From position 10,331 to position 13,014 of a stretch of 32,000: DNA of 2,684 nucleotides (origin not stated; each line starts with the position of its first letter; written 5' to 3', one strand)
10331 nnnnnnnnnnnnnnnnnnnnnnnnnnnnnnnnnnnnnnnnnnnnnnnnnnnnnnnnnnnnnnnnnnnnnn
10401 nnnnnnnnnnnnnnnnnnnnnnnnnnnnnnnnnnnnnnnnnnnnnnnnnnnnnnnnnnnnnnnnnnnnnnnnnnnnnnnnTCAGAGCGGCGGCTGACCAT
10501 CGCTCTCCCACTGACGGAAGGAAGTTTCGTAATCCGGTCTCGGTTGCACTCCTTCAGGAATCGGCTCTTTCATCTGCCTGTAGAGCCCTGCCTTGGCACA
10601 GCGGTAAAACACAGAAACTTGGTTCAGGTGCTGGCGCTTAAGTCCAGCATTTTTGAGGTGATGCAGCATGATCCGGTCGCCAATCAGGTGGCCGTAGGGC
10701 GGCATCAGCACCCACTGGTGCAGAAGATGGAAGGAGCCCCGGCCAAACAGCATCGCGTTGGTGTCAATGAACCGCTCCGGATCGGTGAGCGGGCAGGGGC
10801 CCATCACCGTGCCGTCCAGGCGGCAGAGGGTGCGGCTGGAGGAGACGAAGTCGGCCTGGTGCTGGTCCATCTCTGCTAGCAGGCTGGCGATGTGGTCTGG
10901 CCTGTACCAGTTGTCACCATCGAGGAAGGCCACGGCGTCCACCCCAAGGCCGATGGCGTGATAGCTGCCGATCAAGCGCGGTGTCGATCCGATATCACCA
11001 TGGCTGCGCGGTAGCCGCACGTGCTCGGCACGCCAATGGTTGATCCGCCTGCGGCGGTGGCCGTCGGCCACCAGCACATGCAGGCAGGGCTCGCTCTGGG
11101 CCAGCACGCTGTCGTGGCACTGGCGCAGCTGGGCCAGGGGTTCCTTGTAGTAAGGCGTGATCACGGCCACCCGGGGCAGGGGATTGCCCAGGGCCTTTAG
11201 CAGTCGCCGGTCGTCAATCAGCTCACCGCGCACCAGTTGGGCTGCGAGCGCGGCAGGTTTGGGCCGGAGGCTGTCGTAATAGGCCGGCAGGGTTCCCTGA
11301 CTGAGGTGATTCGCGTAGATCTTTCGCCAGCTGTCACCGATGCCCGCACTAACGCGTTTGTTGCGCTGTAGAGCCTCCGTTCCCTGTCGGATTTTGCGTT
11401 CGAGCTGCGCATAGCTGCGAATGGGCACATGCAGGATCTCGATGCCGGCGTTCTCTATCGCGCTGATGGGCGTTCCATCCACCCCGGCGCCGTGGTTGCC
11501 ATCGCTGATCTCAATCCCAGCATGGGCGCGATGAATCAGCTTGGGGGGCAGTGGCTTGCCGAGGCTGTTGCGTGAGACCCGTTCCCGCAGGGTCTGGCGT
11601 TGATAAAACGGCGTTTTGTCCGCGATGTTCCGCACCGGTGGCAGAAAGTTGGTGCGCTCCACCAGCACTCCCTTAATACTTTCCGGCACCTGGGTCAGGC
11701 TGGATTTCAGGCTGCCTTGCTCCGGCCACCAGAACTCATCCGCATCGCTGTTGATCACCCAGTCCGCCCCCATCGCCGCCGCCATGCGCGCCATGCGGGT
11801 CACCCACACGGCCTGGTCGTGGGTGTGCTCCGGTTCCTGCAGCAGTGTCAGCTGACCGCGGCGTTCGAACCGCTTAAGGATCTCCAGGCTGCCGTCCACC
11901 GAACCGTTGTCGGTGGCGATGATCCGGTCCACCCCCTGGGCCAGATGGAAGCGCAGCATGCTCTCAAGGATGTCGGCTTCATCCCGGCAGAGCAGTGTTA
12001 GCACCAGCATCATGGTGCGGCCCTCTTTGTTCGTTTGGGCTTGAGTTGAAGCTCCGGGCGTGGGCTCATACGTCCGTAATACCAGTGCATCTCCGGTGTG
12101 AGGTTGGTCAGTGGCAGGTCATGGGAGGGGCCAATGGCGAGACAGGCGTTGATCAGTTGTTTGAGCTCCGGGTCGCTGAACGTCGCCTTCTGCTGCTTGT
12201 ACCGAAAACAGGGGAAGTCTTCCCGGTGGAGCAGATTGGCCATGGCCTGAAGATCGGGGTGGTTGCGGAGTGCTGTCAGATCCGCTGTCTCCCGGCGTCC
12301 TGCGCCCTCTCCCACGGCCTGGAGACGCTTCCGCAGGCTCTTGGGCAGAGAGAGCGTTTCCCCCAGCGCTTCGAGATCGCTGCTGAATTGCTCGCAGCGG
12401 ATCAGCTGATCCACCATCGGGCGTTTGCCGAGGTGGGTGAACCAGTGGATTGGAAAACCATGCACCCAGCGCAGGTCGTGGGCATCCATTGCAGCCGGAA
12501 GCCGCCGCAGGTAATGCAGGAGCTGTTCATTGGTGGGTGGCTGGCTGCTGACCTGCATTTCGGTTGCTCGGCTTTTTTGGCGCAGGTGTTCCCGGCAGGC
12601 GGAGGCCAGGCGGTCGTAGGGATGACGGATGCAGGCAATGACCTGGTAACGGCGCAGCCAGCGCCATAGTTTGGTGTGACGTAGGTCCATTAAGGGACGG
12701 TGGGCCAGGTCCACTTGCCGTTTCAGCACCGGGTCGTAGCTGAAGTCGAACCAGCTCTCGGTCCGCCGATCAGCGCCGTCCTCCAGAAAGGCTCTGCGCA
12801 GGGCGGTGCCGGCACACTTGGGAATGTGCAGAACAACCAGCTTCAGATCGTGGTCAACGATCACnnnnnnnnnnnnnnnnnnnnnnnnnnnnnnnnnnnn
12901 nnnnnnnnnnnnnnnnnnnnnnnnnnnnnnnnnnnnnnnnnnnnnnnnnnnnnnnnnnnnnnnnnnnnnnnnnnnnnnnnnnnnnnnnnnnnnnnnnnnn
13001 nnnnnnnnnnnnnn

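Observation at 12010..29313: Four sulfotransferase-like P-loop genes in three compositional classes within 17 kb, plus a sulfatase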

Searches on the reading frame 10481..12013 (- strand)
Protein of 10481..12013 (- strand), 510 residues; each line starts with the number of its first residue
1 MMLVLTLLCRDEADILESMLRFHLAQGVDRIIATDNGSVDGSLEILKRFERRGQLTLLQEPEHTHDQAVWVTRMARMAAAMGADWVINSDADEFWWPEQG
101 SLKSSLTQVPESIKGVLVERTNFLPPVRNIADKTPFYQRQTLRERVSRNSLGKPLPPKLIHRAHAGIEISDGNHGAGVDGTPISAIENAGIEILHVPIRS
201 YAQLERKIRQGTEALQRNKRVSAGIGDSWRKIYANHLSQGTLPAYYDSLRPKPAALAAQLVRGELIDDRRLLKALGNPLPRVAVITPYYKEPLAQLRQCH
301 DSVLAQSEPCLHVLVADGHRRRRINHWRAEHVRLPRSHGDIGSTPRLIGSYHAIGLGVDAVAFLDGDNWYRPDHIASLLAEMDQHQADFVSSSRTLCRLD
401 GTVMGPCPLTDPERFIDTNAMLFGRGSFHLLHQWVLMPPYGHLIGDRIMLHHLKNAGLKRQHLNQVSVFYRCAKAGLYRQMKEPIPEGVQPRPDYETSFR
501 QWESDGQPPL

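Call 10: search_protein_families(library=pfam, proteins=[window:10481-12013:-], max_evalue=0.01)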
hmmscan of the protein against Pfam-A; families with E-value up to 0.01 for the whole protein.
window:10481-12013:- (510 aa): 4 families
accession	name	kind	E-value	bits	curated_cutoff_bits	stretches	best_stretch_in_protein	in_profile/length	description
PF00535.33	Glycos_transf_2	-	3.7e-17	63.2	23.3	2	284-410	2-131/168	Glycosyl transferase family 2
PF13704.12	Glyco_tranf_2_4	-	7.2e-15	55.7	27.5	1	10-100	1-89/98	Glycosyl transferase family 2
PF01697.33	Glyco_transf_92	-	3.7e-06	27.2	23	1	18-163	22-178/249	Glycosyltransferase family 92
PF13641.12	Glyco_tranf_2_3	-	0.0022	18.5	27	0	280-403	1-131/230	Glycosyltransferase like family 2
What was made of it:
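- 10481..12013 (-): Two-domain GT2 glycosyltransferase, co-transcribed downstream of ST1. Its stop overlaps the convergent secA stop by 16 nt. PF13704/PF01697 at the N terminus and PF00535 at the C terminus (call 10).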

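Call 62: find_encoding_contigs(protein=window:10481-12013:-, flank=2000, max_places=3)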
Protein window:10481-12013:- (510 aa): no gene with exactly this product is on record in the collection.

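Call 83: search_protein_families(library=ncbifam, proteins=[window:10481-12013:-], max_evalue=0.01)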
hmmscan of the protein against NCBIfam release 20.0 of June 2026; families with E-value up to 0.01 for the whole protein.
window:10481-12013:- (510 aa): 2 families
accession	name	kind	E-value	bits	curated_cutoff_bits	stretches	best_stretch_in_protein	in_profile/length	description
NF007482.0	PRK10073.1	equivalog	0.00012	21.2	423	0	30-97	37-100/334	glycosyltransferase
NF047683.1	TeichurnBiosyTuaG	equivalog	0.0034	17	400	0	281-404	7-133/252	teichuronic acid biosynthesis protein TuaG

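Call 101: search_protein_families(library=padloc, proteins=[window:10481-12013:-], max_evalue=0.01)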
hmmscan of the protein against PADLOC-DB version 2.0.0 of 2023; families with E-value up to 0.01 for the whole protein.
window:10481-12013:- (510 aa): 0 families

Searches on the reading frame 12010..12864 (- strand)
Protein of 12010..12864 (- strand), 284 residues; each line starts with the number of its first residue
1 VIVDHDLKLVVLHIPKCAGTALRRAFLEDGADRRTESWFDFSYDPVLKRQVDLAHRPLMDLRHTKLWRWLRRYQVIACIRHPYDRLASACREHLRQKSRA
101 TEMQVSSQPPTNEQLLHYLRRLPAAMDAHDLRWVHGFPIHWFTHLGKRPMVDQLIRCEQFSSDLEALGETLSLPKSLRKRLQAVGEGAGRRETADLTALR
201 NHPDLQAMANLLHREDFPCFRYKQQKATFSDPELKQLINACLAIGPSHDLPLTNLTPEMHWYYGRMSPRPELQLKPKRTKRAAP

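Call 8: search_protein_families(library=pfam, proteins=[window:12010-12864:-], max_evalue=1)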
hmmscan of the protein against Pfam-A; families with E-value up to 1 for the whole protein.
window:12010-12864:- (284 aa): 1 family
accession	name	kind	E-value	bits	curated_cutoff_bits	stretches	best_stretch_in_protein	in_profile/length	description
PF03567.20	Sulfotransfer_2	-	7e-09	36.6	22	1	2-222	4-251/252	Sulfotransferase family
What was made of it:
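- On PAPS-dependent sulfotransferase superfamily: ST1 (12010-12864): PF03567, 36.6 bits against a cut-off of 22, model positions 4-251 of 252 (call 8).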

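Call 9: search_protein_families(library=ncbifam, proteins=[window:12010-12864:-], max_evalue=1)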
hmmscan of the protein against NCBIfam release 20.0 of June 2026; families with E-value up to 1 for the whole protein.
window:12010-12864:- (284 aa): 0 families

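Call 57: list_cluster_members(proteins=[window:12010-12861:-, window:24553-25230:+, window:26127-26957:-, window:28453-29310:+, window:5086-6492:-, window:10481-12010:-])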
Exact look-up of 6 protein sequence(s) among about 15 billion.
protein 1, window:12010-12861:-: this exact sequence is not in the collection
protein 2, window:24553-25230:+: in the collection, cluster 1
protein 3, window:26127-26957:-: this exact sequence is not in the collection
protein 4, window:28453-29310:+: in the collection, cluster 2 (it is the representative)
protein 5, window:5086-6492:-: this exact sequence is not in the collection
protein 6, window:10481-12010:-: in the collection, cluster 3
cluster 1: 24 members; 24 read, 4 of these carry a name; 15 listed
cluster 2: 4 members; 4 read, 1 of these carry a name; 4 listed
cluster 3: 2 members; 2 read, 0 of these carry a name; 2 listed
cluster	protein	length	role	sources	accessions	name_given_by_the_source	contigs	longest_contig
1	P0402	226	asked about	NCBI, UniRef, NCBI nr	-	-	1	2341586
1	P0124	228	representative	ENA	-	-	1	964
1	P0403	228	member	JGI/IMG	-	hypothetical protein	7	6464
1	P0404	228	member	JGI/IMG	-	hypothetical protein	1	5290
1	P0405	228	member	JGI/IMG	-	hypothetical protein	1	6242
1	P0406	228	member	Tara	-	strand:+ start:90 stop:776 length:687 start_codon:yes stop_codon:yes gene_type:complete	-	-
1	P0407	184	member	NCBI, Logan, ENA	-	-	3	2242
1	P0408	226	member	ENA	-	-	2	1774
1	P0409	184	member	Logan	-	-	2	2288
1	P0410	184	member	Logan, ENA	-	-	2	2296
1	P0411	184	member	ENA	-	-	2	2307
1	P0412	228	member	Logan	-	-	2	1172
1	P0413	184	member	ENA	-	-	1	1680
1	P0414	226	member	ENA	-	-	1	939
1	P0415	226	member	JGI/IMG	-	-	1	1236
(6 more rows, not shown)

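Call 63: find_related_loci(query=window:12010-12861:-, collection=metagenome_contigs, flank=6000)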
Query window:12010-12861:- (283 aa) in metagenome_contigs; peptide patterns used: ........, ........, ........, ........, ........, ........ (x = any residue, [..] = any of these).
68 stretches matched a pattern; 21 encode a relative of the query (tblastn E <= 1e-3); 21 distinct loci.
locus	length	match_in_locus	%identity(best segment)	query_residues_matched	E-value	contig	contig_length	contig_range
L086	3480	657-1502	93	1-282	0e+0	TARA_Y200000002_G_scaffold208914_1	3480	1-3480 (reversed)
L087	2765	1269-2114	92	1-282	0e+0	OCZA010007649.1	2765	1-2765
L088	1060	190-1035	88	1-282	0e+0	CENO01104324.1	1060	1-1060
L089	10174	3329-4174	88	1-282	7e-172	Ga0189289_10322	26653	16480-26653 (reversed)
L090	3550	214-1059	85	1-282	8e-175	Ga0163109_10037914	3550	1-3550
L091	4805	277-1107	71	1-277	2e-137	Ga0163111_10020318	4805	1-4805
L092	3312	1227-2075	69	1-283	2e-138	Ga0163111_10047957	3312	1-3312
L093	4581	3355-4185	71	1-277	5e-135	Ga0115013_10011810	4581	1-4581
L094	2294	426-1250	68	1-275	1e-138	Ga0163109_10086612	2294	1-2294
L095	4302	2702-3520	70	1-273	1e-132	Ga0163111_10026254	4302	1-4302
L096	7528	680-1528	67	1-283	2e-130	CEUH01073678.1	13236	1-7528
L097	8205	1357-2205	66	1-283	4e-130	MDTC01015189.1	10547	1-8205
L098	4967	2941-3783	67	1-281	4e-129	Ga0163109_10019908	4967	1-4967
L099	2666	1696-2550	67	1-283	1e-130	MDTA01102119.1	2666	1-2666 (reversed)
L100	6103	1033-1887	66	1-283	5e-123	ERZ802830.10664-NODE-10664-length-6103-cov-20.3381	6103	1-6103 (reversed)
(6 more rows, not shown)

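Call 81: search_solved_structures(query=window:12010-12861:-, max_evalue=10, show_alignments=1)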
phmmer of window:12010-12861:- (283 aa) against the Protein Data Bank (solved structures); distinct sequences matched with E-value up to 10: 1.
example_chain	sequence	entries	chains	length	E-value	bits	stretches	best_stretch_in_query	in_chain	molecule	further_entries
5td8_D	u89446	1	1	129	0.37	13.3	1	90-137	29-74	Kinetochore protein SPC25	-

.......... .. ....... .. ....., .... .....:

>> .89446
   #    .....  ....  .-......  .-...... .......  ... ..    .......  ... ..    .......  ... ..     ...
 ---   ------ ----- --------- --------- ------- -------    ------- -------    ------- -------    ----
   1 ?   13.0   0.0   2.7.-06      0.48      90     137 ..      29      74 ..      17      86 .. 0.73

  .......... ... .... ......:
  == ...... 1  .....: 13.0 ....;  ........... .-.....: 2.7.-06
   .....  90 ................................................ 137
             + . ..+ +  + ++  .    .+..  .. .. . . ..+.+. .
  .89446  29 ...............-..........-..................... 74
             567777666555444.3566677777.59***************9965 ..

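Call 101: search_protein_families(library=padloc, proteins=[window:12010-12864:-], max_evalue=0.01)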
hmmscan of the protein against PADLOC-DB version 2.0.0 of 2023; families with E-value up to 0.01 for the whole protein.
window:12010-12864:- (284 aa): 0 families

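Call 102: search_protein_families(library=phrogs, proteins=[window:12010-12864:-], max_evalue=0.01)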
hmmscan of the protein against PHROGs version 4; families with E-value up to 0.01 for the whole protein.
window:12010-12864:- (284 aa): 1 family
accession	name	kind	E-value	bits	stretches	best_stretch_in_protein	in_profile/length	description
phrog_3347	-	moron, auxiliary metabolic gene and host takeover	3.5e-07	31.4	1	5-223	7-216/219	Galactose-3-O-sulfotransferase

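Call 104: search_solved_structures(query=A5, max_evalue=10, show_alignments=1)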
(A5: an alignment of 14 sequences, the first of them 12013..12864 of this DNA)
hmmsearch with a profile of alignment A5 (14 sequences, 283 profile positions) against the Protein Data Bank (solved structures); distinct sequences matched with E-value up to 10: 4.
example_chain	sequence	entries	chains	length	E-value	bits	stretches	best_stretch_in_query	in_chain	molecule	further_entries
5td8_D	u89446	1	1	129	0.28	13.8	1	92-136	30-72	Kinetochore protein SPC25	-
6l8s_C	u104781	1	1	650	0.87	12.2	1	93-148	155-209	Hemocyanin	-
6l8s_A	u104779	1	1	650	0.88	12.2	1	93-148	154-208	Hemocyanin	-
6l8s_B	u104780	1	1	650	0.9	12.2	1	93-148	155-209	Hemocyanin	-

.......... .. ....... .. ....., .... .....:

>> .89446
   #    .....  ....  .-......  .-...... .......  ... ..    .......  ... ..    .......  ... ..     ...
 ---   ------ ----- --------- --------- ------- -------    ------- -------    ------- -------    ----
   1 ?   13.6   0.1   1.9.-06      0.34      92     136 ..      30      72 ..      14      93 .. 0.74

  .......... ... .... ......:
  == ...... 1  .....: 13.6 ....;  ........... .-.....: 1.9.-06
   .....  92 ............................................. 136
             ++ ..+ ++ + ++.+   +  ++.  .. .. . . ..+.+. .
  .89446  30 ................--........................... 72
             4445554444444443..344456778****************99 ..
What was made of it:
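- Tried and rejected: None were found (calls 81, 104).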
